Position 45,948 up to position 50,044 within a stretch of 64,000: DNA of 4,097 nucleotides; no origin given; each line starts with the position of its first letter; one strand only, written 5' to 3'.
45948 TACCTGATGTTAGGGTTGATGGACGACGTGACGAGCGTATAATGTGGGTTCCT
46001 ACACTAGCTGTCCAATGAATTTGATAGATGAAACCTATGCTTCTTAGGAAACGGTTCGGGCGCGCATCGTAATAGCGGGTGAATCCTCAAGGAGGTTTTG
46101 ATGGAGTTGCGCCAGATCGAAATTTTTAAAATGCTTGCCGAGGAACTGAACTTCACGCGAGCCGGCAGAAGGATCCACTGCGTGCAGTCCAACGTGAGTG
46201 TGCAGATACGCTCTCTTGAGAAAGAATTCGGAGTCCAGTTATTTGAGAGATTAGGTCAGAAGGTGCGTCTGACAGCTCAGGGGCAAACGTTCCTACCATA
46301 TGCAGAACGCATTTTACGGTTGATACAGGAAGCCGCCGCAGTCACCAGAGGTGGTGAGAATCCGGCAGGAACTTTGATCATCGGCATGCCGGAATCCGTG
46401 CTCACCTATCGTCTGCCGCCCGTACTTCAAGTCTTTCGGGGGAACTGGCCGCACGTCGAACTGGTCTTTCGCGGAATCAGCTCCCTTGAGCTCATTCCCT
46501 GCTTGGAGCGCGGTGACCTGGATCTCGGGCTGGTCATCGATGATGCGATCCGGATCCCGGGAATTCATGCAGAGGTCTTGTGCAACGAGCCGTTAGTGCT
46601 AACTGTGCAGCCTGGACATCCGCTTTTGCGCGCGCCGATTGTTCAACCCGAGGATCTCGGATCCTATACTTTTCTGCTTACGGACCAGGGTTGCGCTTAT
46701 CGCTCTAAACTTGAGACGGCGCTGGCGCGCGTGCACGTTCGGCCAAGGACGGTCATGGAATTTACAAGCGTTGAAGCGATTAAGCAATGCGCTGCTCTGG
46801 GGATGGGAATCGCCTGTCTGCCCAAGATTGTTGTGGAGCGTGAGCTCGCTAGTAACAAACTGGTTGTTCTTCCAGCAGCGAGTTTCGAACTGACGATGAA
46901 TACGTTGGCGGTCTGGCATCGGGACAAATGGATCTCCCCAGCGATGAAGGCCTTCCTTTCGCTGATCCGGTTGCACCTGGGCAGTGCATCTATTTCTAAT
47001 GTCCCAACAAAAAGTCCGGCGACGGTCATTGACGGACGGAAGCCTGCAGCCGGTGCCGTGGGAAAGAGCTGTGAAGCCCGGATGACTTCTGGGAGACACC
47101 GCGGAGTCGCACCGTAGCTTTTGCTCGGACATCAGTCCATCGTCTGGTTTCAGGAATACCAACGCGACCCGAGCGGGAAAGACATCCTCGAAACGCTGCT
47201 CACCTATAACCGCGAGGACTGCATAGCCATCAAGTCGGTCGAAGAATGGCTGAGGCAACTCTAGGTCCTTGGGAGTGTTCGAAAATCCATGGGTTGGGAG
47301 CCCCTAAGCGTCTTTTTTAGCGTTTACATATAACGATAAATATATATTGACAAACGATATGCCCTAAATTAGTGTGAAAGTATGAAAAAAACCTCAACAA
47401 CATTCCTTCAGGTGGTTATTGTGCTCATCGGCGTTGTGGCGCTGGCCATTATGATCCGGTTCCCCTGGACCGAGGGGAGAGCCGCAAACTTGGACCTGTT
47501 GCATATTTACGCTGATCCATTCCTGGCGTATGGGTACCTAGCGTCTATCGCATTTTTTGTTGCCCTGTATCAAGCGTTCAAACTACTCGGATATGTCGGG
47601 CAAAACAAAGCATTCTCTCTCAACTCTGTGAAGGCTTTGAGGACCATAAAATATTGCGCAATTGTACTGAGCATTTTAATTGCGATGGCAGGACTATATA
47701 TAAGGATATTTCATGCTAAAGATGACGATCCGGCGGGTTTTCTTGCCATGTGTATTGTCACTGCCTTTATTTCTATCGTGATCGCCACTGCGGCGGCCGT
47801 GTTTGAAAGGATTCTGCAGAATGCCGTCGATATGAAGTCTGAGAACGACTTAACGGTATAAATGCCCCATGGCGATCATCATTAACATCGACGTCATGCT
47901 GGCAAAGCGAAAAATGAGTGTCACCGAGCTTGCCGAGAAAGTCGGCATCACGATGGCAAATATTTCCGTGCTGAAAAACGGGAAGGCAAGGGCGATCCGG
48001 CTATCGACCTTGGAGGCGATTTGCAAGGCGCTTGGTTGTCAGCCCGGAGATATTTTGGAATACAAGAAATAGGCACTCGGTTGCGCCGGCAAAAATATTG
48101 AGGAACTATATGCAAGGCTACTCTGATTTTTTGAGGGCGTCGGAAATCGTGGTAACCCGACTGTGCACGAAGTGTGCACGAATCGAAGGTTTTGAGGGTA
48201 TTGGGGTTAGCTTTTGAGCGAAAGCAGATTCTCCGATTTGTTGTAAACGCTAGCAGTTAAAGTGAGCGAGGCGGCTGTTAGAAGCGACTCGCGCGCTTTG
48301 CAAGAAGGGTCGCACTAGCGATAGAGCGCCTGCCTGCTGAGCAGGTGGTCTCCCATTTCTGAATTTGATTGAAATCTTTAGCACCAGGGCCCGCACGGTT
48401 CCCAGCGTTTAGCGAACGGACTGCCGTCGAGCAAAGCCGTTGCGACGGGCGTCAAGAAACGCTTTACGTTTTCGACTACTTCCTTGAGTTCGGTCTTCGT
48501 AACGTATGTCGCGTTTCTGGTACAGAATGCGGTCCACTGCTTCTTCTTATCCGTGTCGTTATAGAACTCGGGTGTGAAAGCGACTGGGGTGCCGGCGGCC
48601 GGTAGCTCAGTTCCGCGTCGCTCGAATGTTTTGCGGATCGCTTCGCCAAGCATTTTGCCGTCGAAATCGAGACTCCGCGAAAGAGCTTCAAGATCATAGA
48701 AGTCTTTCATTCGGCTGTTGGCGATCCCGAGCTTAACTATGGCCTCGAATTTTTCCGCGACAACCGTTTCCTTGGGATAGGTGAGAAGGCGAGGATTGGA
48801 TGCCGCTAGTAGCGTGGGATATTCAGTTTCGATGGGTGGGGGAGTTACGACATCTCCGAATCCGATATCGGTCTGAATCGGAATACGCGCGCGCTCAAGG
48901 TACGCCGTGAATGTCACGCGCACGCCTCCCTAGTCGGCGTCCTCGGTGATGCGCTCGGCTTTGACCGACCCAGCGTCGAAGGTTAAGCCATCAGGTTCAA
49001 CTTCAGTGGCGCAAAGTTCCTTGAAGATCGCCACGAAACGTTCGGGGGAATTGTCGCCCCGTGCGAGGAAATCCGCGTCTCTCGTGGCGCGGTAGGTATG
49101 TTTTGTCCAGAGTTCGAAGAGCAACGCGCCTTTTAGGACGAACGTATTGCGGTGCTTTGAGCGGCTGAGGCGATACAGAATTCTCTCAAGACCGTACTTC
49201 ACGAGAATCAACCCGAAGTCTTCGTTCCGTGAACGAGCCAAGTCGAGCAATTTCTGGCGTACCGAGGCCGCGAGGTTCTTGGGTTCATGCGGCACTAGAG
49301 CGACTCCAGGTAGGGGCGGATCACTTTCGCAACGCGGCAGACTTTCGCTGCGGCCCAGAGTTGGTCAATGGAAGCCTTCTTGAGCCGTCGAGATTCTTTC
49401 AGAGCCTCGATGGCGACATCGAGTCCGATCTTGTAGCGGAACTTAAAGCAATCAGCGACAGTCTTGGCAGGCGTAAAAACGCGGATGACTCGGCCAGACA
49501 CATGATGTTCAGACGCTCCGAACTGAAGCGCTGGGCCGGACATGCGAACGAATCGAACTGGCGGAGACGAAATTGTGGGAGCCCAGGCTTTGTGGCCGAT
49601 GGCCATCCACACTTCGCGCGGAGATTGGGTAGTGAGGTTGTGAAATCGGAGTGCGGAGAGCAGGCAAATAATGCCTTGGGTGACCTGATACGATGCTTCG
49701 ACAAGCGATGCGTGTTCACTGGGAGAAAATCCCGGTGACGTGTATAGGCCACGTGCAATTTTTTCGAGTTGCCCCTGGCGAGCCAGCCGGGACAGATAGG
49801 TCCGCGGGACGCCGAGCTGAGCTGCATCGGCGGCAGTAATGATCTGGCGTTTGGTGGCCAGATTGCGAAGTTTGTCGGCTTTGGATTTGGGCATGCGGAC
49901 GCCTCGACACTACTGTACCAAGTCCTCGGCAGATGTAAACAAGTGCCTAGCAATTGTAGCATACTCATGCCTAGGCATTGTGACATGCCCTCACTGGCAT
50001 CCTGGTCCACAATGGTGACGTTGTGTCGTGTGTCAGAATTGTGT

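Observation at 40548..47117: LysR-flanked envelope operon: OsmC, PD40-amidohydrolase and two exported non-canonical LanC-like proteins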

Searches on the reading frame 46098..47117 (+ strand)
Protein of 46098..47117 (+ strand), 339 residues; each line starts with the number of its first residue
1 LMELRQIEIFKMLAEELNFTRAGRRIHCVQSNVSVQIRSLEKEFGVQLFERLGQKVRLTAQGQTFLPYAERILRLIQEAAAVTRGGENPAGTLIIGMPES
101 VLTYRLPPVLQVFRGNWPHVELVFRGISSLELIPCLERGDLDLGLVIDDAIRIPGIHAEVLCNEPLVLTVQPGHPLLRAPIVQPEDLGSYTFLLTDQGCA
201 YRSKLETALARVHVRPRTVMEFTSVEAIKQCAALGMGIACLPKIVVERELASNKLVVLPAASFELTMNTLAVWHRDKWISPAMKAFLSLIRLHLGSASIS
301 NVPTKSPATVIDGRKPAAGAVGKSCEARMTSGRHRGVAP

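Call 3: search_protein_families(library=pfam, proteins=[window:46098-47117:+], max_evalue=0.01)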
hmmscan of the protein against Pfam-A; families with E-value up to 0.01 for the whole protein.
window:46098-47117:+ (339 aa): 2 families
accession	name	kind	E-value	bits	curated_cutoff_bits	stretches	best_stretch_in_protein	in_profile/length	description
PF03466.25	LysR_substrate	-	9.8e-55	185.6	28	1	87-291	2-205/209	LysR substrate binding domain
PF00126.33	HTH_1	-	7.3e-20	71.1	26.6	1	4-63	1-60/60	Bacterial regulatory helix-turn-helix protein, lysR family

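Call 4: search_protein_families(library=ncbifam, proteins=[window:46098-47117:+], max_evalue=0.01)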
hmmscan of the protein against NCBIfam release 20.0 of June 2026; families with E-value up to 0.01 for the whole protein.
window:46098-47117:+ (339 aa): 54 families (the best 25 are shown)
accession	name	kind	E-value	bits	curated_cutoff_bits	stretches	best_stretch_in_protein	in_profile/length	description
NF047711.1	PutUtilRegPtrR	equivalog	1.1e-52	178.9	400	1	2-290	1-282/283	putrescine utilization regulator PtrR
NF053705.1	TransRegGltCGpos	equivalog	1.7e-45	155.6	350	1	2-290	1-289/300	glutamate biosynthesis transcriptional regulator GltC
NF040889.1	trans_reg_YeiE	equivalog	6.1e-42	143.8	480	1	2-290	3-286/288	DNA-binding transcriptional regulator YeiE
NF040786.1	LysR_Sec_metab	equivalog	3.2e-41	141.3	250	1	2-291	1-295/298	selenium metabolism-associated LysR family transcriptional regulator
NF045775.1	acetoin_reg_AlsR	exception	1.5e-39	136.2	430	1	2-291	1-289/290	acetoin biosynthesis transcriptional regulator AlsR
TIGR03339.1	phn_lysR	subfamily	2.9e-39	135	341.1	1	6-290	1-279/279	aminoethylphosphonate catabolism associated LysR family transcriptional regulator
NF008416.0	PRK11242.1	equivalog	7.9e-39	133.7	277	1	2-293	1-290/300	transcriptional regulator CynR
NF008095.0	PRK10837.1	subfamily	1.9e-37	129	281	1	3-290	4-286/290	LysR family transcriptional regulator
NF007385.0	PRK09906.1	equivalog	3.1e-36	125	356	1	2-291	1-288/296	DNA-binding transcriptional regulator HcaR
NF047520.1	trans_act_CidR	equivalog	2.4e-35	122.1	415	1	2-291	1-289/292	cidABC operon transcriptional activator CidR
NF045990.1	TransRegCbbRRhodb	equivalog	9.6e-34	116.8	450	1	2-291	6-297/304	LysR family regulator CbbR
NF009327.0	PRK12684.1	subfamily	2.6e-32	112.3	402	1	2-300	1-301/313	CysB family HTH-type transcriptional regulator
TIGR02424.1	TF_pcaQ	equivalog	5.4e-32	110.9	303.8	1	3-291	4-295/300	pca operon transcription factor PcaQ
NF008352.0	PRK11139.1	subfamily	6.8e-32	110.8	288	1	4-289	8-287/305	transcriptional regulator GcvA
NF009326.0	PRK12681.1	equivalog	2.9e-31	109.1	436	1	2-301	1-302/324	HTH-type transcriptional regulator CysB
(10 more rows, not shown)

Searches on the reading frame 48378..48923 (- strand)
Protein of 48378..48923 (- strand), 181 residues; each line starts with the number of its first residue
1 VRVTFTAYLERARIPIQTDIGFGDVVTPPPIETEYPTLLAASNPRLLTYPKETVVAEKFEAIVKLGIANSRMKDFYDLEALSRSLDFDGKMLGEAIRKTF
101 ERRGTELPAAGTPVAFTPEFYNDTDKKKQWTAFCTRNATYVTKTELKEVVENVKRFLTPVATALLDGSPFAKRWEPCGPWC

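Call 26: search_protein_families(library=pfam, proteins=[window:48378-48923:-], max_evalue=0.0001)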
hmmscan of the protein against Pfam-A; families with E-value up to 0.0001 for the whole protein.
window:48378-48923:- (181 aa): 1 family
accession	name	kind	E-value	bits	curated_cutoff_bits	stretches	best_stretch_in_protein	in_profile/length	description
PF08843.17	AbiEii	-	3.5e-27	96.3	22.5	1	2-141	87-227/238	Nucleotidyl transferase AbiEii toxin, Type IV TA system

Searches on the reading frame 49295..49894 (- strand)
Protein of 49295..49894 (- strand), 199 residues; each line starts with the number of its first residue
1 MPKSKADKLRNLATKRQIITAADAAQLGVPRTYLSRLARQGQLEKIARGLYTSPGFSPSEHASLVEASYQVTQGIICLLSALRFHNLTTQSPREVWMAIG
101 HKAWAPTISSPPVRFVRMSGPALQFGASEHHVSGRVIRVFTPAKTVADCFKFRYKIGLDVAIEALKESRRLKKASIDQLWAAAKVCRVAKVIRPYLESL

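Call 26: search_protein_families(library=pfam, proteins=[window:49295-49894:-], max_evalue=0.0001)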
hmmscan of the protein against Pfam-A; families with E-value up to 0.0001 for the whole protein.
window:49295-49894:- (199 aa): 2 families
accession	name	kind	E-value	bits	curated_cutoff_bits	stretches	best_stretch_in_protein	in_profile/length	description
PF13338.12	AbiEi_4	-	2.3e-14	53.7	25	1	8-53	2-48/49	Transcriptional regulator, AbiEi antitoxin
PF17194.10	AbiEi_3_N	-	1.7e-05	25.2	26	1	4-83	3-83/93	Transcriptional regulator, AbiEi antitoxin N-terminal domain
